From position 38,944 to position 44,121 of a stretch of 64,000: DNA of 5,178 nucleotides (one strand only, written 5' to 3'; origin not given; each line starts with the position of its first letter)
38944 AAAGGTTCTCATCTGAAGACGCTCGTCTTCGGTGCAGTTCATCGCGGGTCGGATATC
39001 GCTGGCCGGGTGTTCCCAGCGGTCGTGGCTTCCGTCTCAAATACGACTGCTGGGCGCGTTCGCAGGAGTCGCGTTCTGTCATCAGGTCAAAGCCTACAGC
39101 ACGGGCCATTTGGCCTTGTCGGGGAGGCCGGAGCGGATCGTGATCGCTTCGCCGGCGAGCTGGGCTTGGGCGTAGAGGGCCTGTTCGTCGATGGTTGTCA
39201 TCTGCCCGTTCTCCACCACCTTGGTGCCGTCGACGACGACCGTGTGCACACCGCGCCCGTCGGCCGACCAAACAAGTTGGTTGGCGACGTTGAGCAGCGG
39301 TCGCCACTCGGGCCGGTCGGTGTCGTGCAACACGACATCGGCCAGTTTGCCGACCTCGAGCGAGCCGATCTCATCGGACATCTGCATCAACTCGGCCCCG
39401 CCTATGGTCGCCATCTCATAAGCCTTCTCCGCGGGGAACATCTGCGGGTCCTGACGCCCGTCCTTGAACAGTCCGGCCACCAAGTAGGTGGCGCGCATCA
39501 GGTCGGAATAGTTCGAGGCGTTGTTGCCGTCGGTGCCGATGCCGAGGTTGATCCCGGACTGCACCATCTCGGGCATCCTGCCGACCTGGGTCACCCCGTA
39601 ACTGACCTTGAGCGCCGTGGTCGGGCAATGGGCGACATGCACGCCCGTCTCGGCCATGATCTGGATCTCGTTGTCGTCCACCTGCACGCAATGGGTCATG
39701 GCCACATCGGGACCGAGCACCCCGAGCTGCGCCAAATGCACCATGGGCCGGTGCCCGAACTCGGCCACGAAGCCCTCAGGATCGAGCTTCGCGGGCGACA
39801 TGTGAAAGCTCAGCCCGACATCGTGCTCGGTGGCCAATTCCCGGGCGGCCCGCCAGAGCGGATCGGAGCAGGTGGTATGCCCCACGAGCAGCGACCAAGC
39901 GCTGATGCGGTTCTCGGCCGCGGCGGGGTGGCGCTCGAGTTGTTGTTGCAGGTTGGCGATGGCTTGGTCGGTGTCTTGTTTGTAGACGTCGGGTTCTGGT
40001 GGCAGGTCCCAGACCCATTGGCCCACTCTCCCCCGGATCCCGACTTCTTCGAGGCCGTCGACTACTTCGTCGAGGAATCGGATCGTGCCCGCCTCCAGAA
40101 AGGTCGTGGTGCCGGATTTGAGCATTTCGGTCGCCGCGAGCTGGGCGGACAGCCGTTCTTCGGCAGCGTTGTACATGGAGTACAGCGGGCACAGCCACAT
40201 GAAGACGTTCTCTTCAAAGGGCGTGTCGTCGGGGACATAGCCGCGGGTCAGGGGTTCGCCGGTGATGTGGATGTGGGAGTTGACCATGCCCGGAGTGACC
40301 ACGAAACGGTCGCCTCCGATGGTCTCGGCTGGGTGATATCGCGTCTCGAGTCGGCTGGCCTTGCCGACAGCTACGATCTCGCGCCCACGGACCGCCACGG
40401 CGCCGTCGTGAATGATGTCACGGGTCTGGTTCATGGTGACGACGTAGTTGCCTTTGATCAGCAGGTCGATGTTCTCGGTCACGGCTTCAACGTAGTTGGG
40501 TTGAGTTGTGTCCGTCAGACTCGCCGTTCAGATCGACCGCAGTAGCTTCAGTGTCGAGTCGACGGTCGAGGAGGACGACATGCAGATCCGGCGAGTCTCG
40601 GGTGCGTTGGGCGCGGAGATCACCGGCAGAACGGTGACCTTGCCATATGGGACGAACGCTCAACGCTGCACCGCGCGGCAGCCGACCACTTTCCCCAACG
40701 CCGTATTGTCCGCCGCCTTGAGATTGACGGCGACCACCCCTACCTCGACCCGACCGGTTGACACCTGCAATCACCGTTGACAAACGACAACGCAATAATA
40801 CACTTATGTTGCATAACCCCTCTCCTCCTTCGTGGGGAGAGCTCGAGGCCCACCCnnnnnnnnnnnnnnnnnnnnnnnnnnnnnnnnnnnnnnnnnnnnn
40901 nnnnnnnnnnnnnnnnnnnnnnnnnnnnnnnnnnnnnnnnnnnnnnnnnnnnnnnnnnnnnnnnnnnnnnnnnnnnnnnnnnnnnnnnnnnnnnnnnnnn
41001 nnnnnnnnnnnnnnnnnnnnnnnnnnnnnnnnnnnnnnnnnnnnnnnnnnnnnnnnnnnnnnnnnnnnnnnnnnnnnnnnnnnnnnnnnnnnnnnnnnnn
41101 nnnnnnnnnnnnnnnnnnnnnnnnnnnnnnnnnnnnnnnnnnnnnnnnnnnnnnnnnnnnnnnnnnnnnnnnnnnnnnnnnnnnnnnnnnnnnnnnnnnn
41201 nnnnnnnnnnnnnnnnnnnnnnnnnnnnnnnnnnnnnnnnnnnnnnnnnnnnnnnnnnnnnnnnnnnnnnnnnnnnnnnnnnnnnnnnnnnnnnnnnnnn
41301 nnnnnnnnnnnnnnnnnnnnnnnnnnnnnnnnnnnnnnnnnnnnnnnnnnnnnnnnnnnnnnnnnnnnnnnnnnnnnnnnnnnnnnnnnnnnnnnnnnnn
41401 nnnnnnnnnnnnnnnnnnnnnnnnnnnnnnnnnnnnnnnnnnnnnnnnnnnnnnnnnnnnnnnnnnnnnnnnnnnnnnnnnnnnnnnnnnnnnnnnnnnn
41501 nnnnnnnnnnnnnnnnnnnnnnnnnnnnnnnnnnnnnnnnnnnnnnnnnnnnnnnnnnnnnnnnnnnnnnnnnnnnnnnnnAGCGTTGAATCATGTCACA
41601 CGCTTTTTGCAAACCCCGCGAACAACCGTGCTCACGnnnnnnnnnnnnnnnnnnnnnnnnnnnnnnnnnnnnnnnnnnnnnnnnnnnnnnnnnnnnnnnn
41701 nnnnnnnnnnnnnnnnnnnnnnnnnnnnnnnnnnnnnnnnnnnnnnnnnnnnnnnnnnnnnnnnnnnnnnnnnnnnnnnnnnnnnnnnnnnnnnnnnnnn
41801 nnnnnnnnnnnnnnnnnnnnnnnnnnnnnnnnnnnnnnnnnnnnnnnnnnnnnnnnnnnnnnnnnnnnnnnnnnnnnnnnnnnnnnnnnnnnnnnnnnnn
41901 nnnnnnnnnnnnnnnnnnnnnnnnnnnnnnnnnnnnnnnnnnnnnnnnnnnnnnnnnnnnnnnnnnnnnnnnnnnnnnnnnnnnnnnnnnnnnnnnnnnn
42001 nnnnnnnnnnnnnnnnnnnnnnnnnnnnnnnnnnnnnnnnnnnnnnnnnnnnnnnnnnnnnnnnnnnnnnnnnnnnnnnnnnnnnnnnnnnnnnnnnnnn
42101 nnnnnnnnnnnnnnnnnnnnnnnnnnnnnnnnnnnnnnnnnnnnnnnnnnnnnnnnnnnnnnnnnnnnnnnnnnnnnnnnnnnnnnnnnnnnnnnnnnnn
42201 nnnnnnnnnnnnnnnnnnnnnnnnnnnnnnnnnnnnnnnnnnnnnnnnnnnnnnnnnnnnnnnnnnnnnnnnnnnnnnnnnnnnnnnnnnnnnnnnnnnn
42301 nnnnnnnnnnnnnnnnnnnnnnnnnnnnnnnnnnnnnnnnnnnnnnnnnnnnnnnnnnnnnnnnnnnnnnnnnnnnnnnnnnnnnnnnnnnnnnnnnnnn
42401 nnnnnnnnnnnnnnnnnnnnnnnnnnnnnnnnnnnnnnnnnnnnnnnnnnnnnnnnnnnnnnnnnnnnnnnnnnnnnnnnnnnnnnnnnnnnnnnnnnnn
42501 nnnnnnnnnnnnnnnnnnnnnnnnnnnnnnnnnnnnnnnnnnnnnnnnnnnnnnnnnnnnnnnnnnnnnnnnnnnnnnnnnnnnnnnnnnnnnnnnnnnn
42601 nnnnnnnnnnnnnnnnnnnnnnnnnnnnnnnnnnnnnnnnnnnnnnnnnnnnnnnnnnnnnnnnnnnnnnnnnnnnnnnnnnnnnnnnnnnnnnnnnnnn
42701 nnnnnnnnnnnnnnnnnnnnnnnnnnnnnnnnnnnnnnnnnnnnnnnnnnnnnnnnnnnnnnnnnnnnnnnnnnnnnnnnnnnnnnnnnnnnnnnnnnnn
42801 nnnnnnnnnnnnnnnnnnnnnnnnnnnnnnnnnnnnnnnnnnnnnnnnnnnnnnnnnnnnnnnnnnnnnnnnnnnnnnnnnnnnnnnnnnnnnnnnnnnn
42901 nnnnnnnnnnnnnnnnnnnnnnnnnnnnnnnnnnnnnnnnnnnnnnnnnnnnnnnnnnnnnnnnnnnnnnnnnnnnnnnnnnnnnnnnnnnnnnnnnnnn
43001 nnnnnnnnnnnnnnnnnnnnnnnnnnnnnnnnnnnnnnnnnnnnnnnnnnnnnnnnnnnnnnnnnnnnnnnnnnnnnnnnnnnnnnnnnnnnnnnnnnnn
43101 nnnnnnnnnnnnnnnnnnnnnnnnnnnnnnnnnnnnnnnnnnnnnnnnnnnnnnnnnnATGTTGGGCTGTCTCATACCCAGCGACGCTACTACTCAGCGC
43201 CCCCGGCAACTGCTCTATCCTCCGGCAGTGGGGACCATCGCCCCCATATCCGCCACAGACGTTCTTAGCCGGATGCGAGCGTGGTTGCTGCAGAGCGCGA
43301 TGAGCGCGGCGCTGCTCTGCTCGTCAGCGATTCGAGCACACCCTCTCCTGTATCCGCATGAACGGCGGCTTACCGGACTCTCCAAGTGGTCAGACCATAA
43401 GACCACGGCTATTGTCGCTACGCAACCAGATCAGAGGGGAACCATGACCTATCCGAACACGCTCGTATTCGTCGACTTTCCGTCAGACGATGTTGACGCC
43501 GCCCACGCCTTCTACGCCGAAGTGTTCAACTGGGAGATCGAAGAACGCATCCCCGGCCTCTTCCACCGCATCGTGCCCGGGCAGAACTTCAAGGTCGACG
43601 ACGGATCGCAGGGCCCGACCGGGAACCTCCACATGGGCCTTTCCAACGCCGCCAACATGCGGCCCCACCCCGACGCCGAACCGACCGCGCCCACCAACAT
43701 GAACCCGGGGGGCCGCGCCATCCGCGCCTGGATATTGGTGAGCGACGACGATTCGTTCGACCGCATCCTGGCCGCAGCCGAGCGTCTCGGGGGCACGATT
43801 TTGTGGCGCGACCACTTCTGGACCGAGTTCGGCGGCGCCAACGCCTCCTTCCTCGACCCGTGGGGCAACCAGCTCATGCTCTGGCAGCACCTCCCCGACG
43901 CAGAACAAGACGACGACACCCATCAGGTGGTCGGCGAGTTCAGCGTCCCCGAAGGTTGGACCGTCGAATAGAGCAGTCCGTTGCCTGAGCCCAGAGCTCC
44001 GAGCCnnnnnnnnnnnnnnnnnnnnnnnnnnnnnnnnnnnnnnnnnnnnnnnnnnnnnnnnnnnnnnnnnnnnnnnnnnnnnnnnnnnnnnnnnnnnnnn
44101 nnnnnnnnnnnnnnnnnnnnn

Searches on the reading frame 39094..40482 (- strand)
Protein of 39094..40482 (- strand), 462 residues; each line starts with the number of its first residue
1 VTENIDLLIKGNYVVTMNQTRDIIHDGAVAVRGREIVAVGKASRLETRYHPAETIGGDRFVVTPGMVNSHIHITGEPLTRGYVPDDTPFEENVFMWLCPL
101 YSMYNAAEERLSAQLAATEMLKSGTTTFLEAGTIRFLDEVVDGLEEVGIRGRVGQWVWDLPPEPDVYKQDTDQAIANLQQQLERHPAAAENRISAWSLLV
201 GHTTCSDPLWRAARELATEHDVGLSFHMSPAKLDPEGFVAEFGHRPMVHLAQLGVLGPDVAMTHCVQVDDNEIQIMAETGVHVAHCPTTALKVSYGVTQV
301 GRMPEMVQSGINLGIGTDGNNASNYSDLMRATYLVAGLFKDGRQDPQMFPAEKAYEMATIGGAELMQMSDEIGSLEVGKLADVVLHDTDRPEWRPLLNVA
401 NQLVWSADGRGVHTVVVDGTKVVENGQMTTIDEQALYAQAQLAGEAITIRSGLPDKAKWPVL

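Call 9: search_protein_families(library=pfam, proteins=[window:39094-40482:-], max_evalue=0.01)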
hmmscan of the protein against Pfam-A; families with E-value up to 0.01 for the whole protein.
window:39094-40482:- (462 aa): 3 families
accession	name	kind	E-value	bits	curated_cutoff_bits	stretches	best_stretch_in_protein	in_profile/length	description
PF01979.26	Amidohydro_1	-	1.3e-45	156.6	25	1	61-421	1-344/345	Amidohydrolase family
PF07969.17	Amidohydro_3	-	2.9e-14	53.8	29.7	1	186-419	223-468/472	Amidohydrolase family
PF22039.1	HUTI_composite_bact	-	0.00014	21.9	25.5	1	27-49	1-23/26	Imidazolonepropionase-like composite domain, bacteria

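Call 73: search_protein_families(library=ncbifam, proteins=[window:39094-40482:-], max_evalue=0.00001)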
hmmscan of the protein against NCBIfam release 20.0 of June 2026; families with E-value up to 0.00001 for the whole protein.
window:39094-40482:- (462 aa): 32 families (the best 25 are shown)
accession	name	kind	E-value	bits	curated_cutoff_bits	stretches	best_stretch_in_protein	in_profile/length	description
NF005557.0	PRK07228.1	equivalog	1.4e-87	294.3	522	1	7-451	3-441/445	5'-deoxyadenosine deaminase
NF006549.0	PRK09045.1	equivalog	7.9e-78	262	540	1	2-445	5-437/444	TRZ/ATZ family hydrolase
NF004701.0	PRK06038.1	equivalog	1e-73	248.5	609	1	3-450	2-429/432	N-ethylammeline chlorohydrolase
NF006055.0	PRK08203.1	equivalog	3.6e-65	220.3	532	1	7-445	7-448/455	8-oxoguanine deaminase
NF006252.0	PRK08393.1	equivalog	2.3e-58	198.2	617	1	7-442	3-418/424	N-ethylammeline chlorohydrolase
NF006056.0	PRK08204.1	subfamily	5.3e-54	183.7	391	1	7-451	5-444/449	hypothetical protein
NF004995.0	PRK06380.1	subfamily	5.7e-51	173.8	567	1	7-436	3-412/418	metal-dependent hydrolase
NF012037.0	PRK15493.1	equivalog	1.7e-48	165.5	779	1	14-439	10-425/435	bifunctional S-methyl-5'-thioadenosine deaminase/S-adenosylhomocysteine deaminase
NF005211.0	PRK06687.1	equivalog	1.4e-44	152.6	703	2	204-432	192-418/419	TRZ/ATZ family protein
NF005540.0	PRK07203.1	equivalog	2.4e-44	151.7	444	1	7-444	2-435/444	putative aminohydrolase SsnA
TIGR03314.1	Se_ssnA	subfamily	1.1e-43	149.7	455.5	1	7-443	1-433/441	putative selenium metabolism protein SsnA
NF009059.0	PRK12393.1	equivalog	3.1e-40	138.3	543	1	25-443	25-451/460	amidohydrolase family protein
NF004801.0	PRK06151.1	subfamily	1.1e-38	133.4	416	1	8-446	5-461/491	chlorohydrolase family protein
TIGR02967.1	guan_deamin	equivalog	2.8e-32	112.2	375.4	1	23-390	3-364/401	guanine deaminase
NF006679.0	PRK09228.1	subfamily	1.4e-28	99.9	351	1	17-389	22-388/433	guanine deaminase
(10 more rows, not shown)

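Call 82: search_solved_structures(query=window:39094-40482:-, max_evalue=1e-20)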
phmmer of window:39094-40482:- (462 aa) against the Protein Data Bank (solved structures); distinct sequences matched with E-value up to 1e-20: 9.
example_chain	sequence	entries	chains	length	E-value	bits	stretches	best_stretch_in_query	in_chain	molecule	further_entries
4dzh_A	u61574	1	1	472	1.4e-45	159.5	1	3-443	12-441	AMIDOHYDROLASE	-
4f0r_A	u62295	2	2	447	7.1e-45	157.1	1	6-440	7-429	5-methylthioadenosine/S-adenosylhomocysteine deaminase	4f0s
4dyk_A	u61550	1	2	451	1e-42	150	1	5-447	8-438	AMIDOHYDROLASE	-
4gbd_A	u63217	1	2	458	1.3e-42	149.7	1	5-447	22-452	Putative uncharacterized protein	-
3lnp_A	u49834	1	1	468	3.5e-42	148.3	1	18-447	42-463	Amidohydrolase family Protein OLEI01672_1_465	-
3hpa_A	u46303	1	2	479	1.4e-40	143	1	7-435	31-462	AMIDOHYDROLASE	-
7ww2_A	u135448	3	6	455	2.5e-37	132.3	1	11-439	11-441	8-oxoguanine deaminase | Hydroxydechloroatrazine ethylaminohydrolase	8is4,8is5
4v1x_A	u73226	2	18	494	3.9e-37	131.6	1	8-459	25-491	ATRAZINE CHLOROHYDROLASE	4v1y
6sj0_A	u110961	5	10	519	1.2e-28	103.6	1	8-457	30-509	Amidohydrolase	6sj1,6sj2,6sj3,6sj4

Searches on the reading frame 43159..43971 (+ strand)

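Call 9: search_protein_families(library=pfam, proteins=[window:43159-43971:+], max_evalue=0.01)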
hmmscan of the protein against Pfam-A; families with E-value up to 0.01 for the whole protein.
window:43159-43971:+ (270 aa): 3 families
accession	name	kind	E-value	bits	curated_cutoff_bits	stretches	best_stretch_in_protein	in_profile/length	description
PF00903.31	Glyoxalase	-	1.1e-06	29.5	20.6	1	105-240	5-120/121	Glyoxalase/Bleomycin resistance protein/Dioxygenase superfamily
PF22677.2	Ble-like_N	-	4.8e-05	23.5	24.5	1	101-131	1-30/41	Bleomycin resistance protein-like N-terminal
PF18029.7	Glyoxalase_6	-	0.00052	21.1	23.6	1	103-239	2-103/106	Glyoxalase-like domain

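Call 73: search_protein_families(library=ncbifam, proteins=[window:43159-43971:+], max_evalue=0.00001)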
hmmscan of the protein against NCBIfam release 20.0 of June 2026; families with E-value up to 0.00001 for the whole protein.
window:43159-43971:+ (270 aa): 0 families
